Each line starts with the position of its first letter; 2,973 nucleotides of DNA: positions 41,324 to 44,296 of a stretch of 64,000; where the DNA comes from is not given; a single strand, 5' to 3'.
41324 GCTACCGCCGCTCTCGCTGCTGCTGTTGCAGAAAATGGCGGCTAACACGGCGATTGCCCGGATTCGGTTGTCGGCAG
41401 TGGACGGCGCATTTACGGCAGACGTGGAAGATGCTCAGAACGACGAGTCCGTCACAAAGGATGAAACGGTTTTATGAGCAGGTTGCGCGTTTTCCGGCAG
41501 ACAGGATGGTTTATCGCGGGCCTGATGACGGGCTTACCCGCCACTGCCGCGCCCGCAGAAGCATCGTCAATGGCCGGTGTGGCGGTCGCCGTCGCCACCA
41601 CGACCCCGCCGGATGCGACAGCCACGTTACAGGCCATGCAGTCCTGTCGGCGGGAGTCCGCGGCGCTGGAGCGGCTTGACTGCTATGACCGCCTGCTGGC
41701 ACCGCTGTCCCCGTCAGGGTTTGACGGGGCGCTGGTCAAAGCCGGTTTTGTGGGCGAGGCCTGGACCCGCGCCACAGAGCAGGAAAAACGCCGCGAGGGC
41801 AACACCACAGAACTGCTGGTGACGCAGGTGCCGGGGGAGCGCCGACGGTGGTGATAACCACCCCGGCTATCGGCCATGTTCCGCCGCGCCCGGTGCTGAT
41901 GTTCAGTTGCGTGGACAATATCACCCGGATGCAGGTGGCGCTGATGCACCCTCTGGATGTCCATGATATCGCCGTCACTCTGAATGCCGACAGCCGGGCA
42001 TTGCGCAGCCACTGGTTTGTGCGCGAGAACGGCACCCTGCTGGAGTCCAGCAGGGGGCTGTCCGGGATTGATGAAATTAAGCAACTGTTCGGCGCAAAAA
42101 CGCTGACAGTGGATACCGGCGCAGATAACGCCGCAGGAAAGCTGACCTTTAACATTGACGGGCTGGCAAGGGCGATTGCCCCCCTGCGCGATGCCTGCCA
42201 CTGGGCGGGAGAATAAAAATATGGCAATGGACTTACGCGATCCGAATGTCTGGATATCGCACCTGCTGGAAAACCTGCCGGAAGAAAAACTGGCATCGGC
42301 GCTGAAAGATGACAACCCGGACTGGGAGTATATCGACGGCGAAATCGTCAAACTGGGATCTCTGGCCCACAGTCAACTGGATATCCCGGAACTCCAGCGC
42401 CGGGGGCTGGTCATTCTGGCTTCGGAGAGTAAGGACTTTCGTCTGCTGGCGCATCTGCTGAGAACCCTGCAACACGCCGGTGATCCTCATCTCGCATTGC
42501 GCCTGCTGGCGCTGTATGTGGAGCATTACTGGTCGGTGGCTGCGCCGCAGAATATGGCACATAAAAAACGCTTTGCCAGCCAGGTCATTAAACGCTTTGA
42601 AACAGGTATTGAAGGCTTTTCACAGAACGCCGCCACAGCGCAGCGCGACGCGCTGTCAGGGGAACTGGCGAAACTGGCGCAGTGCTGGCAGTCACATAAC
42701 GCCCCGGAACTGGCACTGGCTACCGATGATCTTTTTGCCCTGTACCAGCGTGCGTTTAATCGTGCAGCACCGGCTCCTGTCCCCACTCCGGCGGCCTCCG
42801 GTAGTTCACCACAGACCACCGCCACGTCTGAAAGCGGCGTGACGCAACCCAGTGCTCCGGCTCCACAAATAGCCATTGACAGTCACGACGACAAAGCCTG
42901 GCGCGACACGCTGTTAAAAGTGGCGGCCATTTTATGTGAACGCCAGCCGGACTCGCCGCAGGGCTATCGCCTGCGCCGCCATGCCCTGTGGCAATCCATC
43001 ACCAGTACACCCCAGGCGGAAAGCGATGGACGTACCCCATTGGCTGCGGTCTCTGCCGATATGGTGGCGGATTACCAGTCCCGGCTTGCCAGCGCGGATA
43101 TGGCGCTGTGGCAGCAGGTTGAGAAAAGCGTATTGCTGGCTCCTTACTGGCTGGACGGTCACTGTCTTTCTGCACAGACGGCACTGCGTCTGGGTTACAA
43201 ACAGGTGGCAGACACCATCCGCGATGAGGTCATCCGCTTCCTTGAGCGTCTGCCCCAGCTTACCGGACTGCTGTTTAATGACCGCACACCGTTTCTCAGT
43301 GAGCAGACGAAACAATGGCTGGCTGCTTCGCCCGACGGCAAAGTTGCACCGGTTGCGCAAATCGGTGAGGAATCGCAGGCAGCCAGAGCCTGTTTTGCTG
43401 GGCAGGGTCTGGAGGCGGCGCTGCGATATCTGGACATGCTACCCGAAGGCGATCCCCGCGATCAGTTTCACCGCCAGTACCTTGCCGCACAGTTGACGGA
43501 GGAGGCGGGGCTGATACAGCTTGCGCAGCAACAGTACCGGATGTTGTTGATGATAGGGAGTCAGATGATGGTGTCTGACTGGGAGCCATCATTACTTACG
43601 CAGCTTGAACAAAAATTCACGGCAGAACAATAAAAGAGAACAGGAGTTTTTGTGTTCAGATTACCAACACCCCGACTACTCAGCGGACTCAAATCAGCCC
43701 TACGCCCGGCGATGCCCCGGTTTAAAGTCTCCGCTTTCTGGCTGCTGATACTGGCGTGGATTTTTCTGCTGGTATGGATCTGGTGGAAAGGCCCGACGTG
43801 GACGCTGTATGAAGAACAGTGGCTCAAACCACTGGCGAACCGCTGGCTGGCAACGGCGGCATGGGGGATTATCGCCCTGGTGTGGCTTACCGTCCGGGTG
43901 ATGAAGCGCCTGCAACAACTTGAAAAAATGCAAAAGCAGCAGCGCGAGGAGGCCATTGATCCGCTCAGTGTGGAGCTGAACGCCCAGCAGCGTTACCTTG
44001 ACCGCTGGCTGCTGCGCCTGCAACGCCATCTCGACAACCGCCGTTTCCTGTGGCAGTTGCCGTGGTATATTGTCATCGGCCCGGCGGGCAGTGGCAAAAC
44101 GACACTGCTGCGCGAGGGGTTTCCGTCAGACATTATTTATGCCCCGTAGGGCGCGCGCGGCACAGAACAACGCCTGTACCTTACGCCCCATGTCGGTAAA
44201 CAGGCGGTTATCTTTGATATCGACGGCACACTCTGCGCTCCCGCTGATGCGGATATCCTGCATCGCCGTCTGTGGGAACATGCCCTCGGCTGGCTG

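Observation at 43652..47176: In-frame amber stop codon inside the T6SS membrane-complex gene tssM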

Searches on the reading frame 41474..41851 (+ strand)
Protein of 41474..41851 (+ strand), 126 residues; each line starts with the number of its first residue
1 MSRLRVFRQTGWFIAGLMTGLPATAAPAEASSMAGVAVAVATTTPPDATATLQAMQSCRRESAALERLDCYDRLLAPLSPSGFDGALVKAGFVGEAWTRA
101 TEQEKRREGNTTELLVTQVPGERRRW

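Call 42: search_protein_families(proteins=[window:41474-41851:+], library=ncbifam)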
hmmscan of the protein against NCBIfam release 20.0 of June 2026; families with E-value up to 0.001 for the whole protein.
window:41474-41851:+ (126 aa): 2 families
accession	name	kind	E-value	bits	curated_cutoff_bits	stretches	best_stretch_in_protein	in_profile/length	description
TIGR03360.1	VI_minor_1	equivalog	4.6e-15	56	124.2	1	54-123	1-67/187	type VI secretion system-associated protein VasI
NF006035.0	PRK08177.1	equivalog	0.00038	20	251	1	33-106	26-98/228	SDR family oxidoreductase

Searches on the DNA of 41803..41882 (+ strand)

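Call 51: search_dna_similar(query=window:41803-41882:+, collection=ecoli_genomes, mode=near, max_rows=5)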
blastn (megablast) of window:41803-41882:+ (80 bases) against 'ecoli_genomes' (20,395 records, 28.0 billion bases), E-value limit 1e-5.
Records with a match: 2781; places in all: 2781; records where one place covers at least 80% of the query: 2731.
Genomes with a match: 2781 of 5426; with a place that covers at least 80% of the query: 2731. Places per genome that has any: lowest 1, median 1, highest 1. On chromosomes: 2779 places; on plasmids: 2.
Best place of each record, by identity: 95-99% 2244; 90-95% 469; 80-90% 68.
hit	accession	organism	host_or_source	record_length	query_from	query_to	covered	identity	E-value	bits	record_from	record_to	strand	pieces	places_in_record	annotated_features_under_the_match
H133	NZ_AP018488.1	Escherichia coli O157:H7 strain PV15-279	Homo sapiens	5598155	1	80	100%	98.8%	1e-31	143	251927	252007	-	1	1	vasI: type VI secretion system-associated protein VasI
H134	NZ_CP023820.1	Escherichia coli strain 7/2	Homo sapiens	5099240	1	80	100%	98.8%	1e-31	143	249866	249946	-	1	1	vasI: type VI secretion system-associated protein VasI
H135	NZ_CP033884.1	Escherichia coli strain 50579417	Homo sapiens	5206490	1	80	100%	98.8%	1e-31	143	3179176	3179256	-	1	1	vasI: type VI secretion system-associated protein VasI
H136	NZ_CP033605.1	Escherichia coli O157:H7 strain TR01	Cattle carcass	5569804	1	80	100%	98.8%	1e-31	143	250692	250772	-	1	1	vasI: type VI secretion system-associated protein VasI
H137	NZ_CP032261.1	Escherichia coli strain AR_0067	missing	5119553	1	80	100%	98.8%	1e-31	143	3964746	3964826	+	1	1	vasI: type VI secretion system-associated protein VasI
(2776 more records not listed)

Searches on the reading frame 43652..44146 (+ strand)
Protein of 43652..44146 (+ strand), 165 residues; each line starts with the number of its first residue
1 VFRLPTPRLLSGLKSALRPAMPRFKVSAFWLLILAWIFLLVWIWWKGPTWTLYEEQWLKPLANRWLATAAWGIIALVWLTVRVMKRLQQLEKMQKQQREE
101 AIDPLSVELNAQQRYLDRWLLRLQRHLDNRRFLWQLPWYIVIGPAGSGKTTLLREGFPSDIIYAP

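Call 31: list_cluster_members(proteins=[window:43652-44146:+, window:43712-44146:+, window:43742-44146:+, window:43652-44146:+])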
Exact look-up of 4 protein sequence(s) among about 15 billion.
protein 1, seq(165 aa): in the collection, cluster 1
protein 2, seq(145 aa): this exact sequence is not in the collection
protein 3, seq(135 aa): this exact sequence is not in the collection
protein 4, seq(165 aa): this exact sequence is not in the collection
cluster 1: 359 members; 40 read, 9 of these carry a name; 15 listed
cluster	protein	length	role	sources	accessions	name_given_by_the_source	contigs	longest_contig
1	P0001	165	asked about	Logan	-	-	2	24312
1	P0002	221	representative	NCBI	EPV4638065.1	type VI secretion system membrane subunit TssM, partial [Shigella sonnei]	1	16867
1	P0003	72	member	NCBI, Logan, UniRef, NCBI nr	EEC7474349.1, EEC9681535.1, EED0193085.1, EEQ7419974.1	TPA: hypothetical protein ACPWBI_004674 [Escherichia coli] | hypothetical protein n=1 Tax=Escherichia coli TaxID=562 RepID=UPI000A601474 | hypothetical protein [Escherichia coli]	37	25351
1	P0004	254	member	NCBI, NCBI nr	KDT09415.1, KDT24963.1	icmF-like domain protein [Escherichia coli 2-011-08_S4_C3] | icmF-like domain protein [Escherichia coli 2-011-08_S4_C1]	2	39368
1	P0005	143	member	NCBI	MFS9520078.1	type VI secretion system membrane subunit TssM, partial [Klebsiella pneumoniae]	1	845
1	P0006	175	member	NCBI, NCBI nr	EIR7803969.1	type VI secretion system membrane subunit TssM, partial [Escherichia coli] | type VI secretion system membrane subunit TssM [Escherichia coli]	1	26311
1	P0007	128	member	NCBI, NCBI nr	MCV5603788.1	type VI secretion system membrane subunit TssM, partial [Escherichia coli] | type VI secretion system membrane subunit TssM [Escherichia coli]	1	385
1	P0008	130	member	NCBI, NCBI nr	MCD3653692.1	type VI secretion system membrane subunit TssM, partial [Escherichia coli] | type VI secretion system membrane subunit TssM [Escherichia coli]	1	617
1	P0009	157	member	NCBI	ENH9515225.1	type VI secretion system membrane subunit TssM, partial [Escherichia coli]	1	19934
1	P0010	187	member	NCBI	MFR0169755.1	type VI secretion system membrane subunit TssM, partial [Escherichia coli]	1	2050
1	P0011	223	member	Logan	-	-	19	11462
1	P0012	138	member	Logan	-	-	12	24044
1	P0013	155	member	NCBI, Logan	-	-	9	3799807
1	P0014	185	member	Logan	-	-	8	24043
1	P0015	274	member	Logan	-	-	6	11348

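Call 32: find_encoding_contigs(protein=P0001, flank=10000, max_places=6)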
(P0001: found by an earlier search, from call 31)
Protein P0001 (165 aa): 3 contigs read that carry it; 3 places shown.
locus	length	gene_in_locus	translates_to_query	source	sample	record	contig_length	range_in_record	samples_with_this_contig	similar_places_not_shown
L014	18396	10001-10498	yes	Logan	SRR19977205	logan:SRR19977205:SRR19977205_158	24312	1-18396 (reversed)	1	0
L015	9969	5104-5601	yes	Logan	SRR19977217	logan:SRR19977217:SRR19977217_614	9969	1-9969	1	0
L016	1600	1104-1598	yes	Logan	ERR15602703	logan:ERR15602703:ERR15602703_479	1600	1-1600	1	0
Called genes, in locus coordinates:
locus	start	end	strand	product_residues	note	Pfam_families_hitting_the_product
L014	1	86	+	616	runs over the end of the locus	PF05947:T6SS_TssF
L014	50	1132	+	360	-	PF06996:T6SS_TssG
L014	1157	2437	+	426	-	PF20232:T6SS_FHA_C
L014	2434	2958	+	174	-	PF12790:T6SS-SciN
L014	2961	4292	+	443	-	PF05936:T6SS_VasE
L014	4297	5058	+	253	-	PF09850:DotU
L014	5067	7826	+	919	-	PF13191:AAA_16 (weak), PF23569:NBD_SMAX1, PF00004:AAA (weak), PF17871:AAA_lid_9, PF00004:AAA (weak), PF07724:AAA_2, PF07728:AAA_5, PF10431:ClpB_D2-small, +1 more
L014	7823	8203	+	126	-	PF11319:VasI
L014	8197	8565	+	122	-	PF11319:VasI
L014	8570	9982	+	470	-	PF06812:ImpA_N (weak), PF16989:T6SS_VasJ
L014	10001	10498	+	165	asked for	-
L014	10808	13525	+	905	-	PF14331:IcmF-related_N, PF06761:IcmF-related, PF21070:IcmF_helical, PF06744:IcmF_C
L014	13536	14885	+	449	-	PF06812:ImpA_N, PF12486:VasL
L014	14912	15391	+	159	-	PF05638:T6SS_HCP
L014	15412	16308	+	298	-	-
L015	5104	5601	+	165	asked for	-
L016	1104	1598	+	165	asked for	?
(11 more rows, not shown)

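Call 42: search_protein_families(proteins=[window:43652-44146:+], library=ncbifam)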
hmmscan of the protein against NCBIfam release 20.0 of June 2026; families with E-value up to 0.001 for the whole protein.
window:43652-44146:+ (165 aa): 1 family
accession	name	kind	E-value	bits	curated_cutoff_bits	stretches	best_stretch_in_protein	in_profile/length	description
TIGR03348.1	VI_IcmF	equivalog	2.8e-24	85.2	388.15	1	32-155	2-130/1168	type VI secretion system membrane subunit TssM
